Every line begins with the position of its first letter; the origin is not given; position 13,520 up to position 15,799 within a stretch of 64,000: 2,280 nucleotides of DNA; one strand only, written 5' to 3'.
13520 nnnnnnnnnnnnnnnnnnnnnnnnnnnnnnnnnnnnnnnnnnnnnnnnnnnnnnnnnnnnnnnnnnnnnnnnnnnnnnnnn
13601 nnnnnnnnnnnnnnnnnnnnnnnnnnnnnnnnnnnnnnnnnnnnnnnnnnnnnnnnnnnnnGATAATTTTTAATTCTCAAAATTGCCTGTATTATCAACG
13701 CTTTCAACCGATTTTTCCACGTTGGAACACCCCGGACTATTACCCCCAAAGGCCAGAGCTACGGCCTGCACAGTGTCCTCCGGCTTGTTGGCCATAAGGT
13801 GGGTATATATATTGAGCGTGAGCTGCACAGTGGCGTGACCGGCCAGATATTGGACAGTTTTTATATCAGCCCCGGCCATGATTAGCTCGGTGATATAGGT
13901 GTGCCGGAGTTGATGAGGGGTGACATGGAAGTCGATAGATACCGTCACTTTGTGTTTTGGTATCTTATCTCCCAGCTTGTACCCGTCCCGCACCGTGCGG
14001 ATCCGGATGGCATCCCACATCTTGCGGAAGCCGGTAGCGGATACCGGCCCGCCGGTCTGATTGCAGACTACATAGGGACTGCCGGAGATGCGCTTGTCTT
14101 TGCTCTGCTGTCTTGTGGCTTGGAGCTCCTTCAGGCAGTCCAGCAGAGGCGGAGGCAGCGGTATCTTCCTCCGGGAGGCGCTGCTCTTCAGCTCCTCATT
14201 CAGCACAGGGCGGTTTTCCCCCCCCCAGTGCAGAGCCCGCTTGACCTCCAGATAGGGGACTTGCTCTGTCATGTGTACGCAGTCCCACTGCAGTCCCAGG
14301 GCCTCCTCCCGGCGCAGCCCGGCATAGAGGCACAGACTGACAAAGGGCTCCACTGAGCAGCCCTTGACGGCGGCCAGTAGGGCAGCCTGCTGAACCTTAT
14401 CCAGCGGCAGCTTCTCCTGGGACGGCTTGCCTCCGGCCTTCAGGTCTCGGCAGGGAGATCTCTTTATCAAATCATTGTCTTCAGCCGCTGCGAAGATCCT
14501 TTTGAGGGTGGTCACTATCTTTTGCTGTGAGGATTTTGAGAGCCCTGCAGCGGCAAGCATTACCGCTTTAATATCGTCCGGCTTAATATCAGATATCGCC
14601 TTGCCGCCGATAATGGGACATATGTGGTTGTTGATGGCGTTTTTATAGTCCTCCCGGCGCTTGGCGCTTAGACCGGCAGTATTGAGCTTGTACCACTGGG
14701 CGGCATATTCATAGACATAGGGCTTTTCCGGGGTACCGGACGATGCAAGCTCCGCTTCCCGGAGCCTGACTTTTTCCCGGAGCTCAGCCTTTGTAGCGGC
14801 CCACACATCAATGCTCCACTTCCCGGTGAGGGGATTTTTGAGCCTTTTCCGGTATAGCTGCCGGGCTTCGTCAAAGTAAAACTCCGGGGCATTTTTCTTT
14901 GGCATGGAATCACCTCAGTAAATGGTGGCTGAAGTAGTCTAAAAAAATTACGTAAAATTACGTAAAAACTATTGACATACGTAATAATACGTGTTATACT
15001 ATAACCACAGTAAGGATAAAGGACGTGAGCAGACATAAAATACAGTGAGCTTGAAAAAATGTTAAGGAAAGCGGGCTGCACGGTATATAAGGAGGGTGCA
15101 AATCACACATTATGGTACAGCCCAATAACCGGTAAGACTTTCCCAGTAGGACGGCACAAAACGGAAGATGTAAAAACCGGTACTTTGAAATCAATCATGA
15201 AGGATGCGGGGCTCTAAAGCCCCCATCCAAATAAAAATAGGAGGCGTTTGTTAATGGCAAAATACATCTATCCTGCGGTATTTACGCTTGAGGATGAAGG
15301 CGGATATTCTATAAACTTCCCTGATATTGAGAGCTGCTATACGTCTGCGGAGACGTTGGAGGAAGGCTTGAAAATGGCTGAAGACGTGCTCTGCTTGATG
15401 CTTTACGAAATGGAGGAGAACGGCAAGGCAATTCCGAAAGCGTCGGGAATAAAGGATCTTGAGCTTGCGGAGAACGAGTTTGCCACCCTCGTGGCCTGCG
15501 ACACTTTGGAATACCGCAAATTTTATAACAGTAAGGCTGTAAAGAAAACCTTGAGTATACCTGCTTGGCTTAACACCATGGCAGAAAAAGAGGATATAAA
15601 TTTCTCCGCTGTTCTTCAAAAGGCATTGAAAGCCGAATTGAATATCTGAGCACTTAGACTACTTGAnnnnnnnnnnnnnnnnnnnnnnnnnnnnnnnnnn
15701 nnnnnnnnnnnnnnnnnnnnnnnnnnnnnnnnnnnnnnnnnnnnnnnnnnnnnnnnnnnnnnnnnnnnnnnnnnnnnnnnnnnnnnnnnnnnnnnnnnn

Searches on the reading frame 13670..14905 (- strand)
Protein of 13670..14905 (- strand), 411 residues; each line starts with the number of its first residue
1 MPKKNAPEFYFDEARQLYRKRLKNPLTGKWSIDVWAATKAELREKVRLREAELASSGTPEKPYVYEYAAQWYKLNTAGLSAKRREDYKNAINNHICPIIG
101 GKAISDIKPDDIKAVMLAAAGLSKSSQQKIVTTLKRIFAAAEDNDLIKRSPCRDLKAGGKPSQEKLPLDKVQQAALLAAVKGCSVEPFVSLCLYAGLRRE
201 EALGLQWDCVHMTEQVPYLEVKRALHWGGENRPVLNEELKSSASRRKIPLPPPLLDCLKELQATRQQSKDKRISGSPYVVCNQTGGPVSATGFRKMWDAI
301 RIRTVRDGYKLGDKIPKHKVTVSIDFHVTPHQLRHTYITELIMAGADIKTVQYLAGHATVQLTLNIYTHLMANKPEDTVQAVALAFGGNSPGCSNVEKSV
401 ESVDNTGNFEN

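Call 3: search_protein_families(library=pfam, proteins=[window:13670-14905:-], max_evalue=0.1)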
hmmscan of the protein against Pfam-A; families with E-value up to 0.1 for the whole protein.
window:13670-14905:- (411 aa): 3 families
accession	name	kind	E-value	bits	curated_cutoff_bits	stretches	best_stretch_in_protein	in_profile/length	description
PF00589.27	Phage_integrase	-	1.9e-22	80.3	27.1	1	174-372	9-170/172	Phage integrase family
PF22022.2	Phage_int_M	-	2.8e-09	37.5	27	1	66-156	3-94/96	Phage integrase central domain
PF14659.12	Phage_int_SAM_3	-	1.4e-06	28.8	22.6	1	66-113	4-51/58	Phage integrase, N-terminal SAM-like domain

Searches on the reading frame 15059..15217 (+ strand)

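Call 3: search_protein_families(library=pfam, proteins=[window:15059-15217:+], max_evalue=0.1)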
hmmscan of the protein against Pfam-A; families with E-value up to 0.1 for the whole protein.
window:15059-15217:+ (52 aa): 2 families
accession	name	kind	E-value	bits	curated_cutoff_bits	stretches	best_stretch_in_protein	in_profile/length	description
PF07927.17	HicA_toxin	-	2.1e-11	44.2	27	1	2-52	8-58/58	HicA toxin of bacterial toxin-antitoxin,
PF12904.13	Collagen_bind_2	-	0.018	15.3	22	1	16-42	50-76/92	Putative collagen-binding domain of a collagenase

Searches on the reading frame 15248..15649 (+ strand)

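Call 3: search_protein_families(library=pfam, proteins=[window:15248-15649:+], max_evalue=0.1)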
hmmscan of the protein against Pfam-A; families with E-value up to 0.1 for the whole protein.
window:15248-15649:+ (133 aa): 1 family
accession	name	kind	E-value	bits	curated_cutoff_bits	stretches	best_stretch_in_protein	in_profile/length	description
PF15919.11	HicB_lk_antitox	-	4.9e-12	46.5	27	1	8-83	1-76/123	HicB_like antitoxin of bacterial toxin-antitoxin system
